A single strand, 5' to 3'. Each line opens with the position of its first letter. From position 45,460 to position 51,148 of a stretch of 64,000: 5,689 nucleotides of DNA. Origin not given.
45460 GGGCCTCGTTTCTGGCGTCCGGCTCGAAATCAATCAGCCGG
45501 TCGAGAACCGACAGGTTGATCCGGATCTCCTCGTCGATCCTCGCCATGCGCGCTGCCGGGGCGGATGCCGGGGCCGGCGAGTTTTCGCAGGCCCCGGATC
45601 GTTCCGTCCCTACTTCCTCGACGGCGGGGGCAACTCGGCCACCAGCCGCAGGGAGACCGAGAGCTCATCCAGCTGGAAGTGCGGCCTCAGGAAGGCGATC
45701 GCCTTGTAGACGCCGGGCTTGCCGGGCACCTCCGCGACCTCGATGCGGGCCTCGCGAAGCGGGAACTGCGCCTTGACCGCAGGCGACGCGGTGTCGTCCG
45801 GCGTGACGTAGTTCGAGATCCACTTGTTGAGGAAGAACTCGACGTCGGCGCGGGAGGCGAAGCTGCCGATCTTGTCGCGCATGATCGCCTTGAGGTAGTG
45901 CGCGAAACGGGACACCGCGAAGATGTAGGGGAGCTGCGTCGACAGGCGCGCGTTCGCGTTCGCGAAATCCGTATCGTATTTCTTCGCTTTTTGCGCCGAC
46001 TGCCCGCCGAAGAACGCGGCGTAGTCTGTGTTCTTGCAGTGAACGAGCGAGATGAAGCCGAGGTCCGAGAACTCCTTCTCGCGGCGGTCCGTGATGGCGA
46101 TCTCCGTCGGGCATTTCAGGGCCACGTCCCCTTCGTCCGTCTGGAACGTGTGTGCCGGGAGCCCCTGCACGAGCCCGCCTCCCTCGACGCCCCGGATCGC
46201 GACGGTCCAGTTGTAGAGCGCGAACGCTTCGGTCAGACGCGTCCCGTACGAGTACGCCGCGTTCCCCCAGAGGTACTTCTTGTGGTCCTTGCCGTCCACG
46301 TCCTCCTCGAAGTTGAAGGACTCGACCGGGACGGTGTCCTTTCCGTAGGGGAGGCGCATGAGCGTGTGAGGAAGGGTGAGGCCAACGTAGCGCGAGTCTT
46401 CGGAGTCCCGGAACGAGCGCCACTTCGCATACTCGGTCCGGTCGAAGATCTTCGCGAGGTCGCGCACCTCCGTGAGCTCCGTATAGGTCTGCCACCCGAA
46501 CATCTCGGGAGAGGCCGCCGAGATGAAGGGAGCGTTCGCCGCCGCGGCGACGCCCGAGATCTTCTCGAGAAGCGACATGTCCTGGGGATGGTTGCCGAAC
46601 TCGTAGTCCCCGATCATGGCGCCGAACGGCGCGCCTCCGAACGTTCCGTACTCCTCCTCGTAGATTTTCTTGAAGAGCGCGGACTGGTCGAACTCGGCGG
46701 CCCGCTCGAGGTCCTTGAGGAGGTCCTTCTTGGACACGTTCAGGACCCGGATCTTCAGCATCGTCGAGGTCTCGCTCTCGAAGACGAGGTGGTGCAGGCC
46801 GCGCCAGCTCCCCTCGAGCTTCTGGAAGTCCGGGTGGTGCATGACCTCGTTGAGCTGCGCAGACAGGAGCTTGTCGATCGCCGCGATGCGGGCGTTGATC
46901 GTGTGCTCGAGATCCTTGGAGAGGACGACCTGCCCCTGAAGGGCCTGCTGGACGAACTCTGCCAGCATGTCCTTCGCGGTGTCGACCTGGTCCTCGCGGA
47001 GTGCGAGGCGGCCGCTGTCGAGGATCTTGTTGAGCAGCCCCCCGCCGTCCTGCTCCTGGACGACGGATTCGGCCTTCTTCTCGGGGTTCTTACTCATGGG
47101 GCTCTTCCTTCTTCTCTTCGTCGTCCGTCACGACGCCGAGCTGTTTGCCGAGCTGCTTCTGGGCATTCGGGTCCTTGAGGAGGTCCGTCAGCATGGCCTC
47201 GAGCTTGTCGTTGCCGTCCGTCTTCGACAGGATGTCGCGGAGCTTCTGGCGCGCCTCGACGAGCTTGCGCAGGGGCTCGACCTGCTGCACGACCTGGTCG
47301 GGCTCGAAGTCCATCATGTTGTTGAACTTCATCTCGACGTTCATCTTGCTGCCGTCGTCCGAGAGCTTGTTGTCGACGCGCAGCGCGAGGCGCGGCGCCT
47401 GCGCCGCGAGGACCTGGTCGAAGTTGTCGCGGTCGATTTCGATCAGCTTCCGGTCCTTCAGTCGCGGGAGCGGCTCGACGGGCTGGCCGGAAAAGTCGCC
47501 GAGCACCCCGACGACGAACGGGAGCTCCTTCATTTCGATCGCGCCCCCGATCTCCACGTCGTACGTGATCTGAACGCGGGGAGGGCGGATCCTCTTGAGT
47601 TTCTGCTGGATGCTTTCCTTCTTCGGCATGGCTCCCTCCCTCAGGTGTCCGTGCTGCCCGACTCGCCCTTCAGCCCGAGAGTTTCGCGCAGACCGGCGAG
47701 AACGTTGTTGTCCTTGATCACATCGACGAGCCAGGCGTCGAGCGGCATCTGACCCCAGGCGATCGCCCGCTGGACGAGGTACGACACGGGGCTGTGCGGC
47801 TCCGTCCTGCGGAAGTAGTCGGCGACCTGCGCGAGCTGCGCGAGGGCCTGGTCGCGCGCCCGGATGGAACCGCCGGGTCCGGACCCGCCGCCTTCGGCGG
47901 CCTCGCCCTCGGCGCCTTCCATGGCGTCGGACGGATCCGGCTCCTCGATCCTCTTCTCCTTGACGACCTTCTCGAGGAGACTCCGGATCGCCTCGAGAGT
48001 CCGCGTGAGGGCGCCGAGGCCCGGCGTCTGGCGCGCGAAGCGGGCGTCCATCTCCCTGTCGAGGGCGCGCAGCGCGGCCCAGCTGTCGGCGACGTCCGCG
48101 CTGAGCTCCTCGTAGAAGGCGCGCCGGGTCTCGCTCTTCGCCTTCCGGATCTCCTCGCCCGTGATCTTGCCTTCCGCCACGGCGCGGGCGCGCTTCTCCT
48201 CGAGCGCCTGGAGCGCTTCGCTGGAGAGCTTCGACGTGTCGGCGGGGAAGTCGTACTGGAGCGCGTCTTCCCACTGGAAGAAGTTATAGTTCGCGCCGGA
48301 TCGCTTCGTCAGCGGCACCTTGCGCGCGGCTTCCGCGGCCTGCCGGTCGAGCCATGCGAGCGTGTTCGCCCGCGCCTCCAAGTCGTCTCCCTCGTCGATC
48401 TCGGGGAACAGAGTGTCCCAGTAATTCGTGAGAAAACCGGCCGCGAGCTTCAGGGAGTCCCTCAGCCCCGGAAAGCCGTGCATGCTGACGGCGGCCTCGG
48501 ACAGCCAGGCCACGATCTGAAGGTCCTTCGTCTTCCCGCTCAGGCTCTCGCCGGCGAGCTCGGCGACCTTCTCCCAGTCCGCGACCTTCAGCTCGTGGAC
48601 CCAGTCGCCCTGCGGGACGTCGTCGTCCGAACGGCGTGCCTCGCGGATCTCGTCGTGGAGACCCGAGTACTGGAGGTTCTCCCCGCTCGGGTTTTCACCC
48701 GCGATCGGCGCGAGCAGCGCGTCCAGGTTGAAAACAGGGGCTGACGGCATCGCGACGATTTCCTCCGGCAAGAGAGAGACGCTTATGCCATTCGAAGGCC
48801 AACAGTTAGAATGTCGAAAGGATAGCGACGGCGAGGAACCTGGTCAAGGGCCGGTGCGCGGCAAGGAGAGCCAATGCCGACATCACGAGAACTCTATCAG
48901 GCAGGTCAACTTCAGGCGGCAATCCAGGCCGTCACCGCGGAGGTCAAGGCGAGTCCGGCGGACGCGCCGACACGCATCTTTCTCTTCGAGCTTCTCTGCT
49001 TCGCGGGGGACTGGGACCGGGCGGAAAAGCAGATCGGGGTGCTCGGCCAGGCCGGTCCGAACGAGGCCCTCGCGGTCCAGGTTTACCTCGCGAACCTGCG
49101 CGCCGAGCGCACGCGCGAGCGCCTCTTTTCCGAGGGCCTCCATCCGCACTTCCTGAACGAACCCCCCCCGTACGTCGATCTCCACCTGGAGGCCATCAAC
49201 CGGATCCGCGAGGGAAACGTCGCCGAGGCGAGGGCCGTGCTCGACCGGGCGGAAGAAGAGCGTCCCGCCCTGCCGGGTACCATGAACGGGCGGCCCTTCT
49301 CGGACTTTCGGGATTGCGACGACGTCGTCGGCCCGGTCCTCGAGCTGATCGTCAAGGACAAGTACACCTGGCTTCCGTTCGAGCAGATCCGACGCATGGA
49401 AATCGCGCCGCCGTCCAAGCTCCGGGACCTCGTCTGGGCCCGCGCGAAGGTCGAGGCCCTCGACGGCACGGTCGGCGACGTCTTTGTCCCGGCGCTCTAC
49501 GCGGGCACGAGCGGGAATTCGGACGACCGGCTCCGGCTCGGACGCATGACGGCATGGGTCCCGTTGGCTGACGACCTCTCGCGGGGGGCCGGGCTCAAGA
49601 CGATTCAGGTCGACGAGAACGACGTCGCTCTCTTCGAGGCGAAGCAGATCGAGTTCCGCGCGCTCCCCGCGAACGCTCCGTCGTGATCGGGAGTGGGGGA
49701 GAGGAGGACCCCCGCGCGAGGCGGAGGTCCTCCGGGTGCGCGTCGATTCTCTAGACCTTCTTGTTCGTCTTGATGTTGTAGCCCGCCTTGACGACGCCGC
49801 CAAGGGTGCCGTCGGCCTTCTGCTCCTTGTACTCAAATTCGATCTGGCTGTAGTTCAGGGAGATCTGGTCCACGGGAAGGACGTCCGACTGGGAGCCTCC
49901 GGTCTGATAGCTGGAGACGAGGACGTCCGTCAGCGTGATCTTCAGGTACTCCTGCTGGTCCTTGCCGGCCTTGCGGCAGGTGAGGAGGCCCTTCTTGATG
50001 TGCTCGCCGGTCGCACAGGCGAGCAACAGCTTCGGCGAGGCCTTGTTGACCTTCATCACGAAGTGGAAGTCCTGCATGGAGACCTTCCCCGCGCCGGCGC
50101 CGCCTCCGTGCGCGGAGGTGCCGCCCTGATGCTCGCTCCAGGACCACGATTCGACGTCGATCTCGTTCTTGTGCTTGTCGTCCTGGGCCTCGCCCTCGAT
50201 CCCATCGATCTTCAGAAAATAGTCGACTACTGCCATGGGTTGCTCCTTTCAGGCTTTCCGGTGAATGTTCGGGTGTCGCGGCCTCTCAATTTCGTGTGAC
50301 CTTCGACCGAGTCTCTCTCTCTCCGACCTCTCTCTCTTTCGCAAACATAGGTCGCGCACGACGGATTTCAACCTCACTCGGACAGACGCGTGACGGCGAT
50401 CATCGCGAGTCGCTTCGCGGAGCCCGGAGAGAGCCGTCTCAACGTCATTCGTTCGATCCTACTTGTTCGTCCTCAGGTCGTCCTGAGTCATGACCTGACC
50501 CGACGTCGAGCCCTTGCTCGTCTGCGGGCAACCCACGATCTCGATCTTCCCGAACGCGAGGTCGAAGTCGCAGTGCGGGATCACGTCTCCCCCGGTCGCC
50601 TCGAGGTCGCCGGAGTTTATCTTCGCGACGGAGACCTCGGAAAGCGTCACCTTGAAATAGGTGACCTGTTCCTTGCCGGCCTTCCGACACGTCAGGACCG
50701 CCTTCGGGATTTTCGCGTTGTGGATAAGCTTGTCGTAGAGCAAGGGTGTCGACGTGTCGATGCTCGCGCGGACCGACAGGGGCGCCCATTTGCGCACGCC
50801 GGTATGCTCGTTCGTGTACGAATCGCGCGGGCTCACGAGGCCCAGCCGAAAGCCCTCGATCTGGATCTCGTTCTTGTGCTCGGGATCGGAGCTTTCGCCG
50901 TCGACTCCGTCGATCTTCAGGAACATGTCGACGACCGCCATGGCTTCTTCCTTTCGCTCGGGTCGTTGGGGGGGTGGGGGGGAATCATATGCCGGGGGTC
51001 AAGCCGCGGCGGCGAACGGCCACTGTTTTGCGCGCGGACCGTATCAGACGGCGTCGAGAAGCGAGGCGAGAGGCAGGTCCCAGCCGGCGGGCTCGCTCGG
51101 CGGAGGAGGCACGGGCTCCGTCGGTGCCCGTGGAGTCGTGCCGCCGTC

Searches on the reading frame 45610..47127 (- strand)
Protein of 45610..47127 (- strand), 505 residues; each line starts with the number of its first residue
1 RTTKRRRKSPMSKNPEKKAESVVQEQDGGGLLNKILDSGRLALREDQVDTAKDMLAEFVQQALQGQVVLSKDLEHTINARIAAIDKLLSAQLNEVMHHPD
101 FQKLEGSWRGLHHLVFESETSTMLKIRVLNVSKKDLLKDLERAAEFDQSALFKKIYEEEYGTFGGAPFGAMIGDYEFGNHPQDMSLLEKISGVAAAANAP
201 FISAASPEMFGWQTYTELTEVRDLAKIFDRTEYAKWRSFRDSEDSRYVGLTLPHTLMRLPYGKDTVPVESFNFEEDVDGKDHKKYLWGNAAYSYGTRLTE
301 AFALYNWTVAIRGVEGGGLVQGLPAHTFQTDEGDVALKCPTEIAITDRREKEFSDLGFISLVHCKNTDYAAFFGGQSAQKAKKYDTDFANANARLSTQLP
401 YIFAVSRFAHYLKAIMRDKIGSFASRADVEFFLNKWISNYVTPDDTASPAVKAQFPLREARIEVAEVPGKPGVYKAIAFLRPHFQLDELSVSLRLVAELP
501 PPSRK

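Call 82: search_protein_families(library=pfam, proteins=[window:45610-47127:-], max_evalue=0.001)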
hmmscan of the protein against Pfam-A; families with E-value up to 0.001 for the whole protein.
window:45610-47127:- (505 aa): 2 families
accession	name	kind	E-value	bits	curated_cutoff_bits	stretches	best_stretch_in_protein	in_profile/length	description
PF05943.17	VipB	-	2.8e-140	467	27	1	79-379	2-301/301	EvpB/VC_A0108, tail sheath N-terminal domain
PF18945.5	VipB_2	-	1.3e-46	157.9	27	1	389-499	2-112/112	EvpB/VC_A0108, tail sheath gpW/gp25-like domain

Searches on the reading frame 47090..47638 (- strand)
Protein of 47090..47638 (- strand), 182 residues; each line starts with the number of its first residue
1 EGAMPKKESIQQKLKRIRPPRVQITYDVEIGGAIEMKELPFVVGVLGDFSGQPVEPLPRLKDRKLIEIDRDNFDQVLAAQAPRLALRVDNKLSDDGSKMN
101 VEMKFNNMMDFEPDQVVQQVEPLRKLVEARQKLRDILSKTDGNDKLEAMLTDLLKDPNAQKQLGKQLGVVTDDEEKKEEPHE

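Call 82: search_protein_families(library=pfam, proteins=[window:47090-47638:-], max_evalue=0.001)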
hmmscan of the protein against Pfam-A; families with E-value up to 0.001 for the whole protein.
window:47090-47638:- (182 aa): 1 family
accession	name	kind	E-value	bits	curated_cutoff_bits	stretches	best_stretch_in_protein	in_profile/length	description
PF05591.17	T6SS_VipA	-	5.8e-60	202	24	1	15-167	2-154/155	Type VI secretion system, VipA, VC_A0107 or Hcp2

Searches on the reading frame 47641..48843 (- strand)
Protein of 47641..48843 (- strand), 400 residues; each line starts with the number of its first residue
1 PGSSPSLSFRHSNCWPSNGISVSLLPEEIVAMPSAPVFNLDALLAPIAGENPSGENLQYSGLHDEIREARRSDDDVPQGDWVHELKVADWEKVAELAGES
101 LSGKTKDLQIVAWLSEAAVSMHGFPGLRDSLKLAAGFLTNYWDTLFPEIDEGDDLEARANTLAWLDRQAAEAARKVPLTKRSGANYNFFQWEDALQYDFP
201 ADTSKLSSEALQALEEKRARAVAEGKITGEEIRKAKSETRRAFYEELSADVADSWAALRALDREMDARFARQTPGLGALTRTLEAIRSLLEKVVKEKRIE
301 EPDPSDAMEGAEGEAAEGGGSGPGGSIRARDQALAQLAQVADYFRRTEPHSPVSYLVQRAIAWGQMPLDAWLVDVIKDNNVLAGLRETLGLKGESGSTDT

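Call 53: search_protein_families(library=ncbifam, proteins=[window:47641-48843:-], max_evalue=0.01)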
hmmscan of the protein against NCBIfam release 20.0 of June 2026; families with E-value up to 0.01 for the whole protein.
window:47641-48843:- (400 aa): 3 families
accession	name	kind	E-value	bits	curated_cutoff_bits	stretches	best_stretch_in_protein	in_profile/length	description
TIGR03363.1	VI_chp_8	equivalog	4.4e-92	309.4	160.85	1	39-390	2-353/353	type VI secretion system protein TssA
TIGR03362.1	VI_chp_7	equivalog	9.5e-21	74.4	230.1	2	42-201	4-156/476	type VI secretion system protein TssA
NF041244.1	IglI_fam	subfamily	0.003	17.5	100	0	88-240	11-147/290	type VI secretion system protein IglI family protein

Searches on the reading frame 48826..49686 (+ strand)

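Call 53: search_protein_families(library=ncbifam, proteins=[window:48826-49686:+], max_evalue=0.01)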
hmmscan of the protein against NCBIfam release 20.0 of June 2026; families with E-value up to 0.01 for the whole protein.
window:48826-49686:+ (286 aa): 0 families

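Call 62: search_protein_families(library=pfam, proteins=[window:48826-49686:+], max_evalue=0.001)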
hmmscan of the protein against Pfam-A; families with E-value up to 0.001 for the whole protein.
window:48826-49686:+ (286 aa): 3 families
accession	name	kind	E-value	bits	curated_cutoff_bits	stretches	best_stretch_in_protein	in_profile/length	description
PF07024.18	ImpE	-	1.5e-40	138.5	25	1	155-275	1-121/122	ImpE protein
PF14559.12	TPR_19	-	4.3e-08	33.8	25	1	23-82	1-60/68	Tetratricopeptide repeat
PF13428.12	TPR_14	-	0.00092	20.1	23.5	0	128-148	13-33/44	Tetratricopeptide repeat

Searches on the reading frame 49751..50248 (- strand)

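Call 62: search_protein_families(library=pfam, proteins=[window:49751-50248:-], max_evalue=0.001)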
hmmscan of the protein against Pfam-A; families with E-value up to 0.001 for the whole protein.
window:49751-50248:- (165 aa): 1 family
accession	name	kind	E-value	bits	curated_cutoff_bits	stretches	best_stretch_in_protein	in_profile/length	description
PF05638.18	T6SS_HCP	-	9.5e-43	146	23.5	1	11-140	1-129/129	Type VI secretion system effector, Hcp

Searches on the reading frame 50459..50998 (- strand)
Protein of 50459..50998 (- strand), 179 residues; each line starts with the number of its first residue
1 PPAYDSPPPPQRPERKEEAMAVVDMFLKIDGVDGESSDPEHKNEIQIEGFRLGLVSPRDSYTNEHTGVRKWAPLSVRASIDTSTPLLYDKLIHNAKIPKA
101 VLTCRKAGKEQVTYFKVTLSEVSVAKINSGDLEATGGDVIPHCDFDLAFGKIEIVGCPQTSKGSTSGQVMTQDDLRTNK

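Call 62: search_protein_families(library=pfam, proteins=[window:50459-50998:-], max_evalue=0.001)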
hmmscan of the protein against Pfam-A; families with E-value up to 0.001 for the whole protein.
window:50459-50998:- (179 aa): 1 family
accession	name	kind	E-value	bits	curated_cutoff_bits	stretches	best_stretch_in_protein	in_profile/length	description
PF05638.18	T6SS_HCP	-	3.1e-26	92.6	23.5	1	26-154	1-127/129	Type VI secretion system effector, Hcp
